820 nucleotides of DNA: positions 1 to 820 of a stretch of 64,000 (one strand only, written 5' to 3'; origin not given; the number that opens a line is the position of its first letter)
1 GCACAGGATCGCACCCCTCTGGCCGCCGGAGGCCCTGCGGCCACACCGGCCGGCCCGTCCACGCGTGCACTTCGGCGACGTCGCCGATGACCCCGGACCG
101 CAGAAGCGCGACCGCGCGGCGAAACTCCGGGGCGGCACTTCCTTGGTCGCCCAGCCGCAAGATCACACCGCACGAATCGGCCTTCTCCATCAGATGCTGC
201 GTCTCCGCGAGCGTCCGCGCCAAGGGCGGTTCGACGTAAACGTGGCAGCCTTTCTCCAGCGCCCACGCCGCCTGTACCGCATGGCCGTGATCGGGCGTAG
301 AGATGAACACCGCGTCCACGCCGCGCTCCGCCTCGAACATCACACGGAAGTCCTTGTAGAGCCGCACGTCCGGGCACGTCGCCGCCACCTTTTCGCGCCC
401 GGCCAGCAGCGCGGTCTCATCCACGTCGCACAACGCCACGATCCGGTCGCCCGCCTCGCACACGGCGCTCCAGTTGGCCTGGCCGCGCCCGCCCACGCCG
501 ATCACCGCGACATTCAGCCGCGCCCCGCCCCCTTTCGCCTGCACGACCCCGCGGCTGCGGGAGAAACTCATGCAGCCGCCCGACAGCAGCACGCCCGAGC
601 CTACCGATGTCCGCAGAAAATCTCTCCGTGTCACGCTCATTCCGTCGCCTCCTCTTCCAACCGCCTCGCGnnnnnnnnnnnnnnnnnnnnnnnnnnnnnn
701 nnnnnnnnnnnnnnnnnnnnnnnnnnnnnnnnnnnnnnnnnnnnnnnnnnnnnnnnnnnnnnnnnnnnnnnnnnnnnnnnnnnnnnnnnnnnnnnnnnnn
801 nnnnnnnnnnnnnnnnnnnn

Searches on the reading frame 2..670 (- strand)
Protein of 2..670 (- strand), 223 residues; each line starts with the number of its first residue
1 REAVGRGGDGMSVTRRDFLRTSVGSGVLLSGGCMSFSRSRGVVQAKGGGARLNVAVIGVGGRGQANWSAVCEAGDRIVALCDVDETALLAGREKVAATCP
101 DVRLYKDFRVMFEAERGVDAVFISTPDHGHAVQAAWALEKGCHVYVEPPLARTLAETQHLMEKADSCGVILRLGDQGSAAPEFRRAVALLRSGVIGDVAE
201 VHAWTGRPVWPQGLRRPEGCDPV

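Call 13: search_protein_families(library=pfam, proteins=[window:2-670:-], max_evalue=0.001)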
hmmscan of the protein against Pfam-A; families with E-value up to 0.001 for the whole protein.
window:2-670:- (223 aa): 1 family
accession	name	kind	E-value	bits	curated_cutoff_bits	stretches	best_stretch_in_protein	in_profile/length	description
PF01408.29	GFO_IDH_MocA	-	1.5e-16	61.6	24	1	52-173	1-118/120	Oxidoreductase family, NAD-binding Rossmann fold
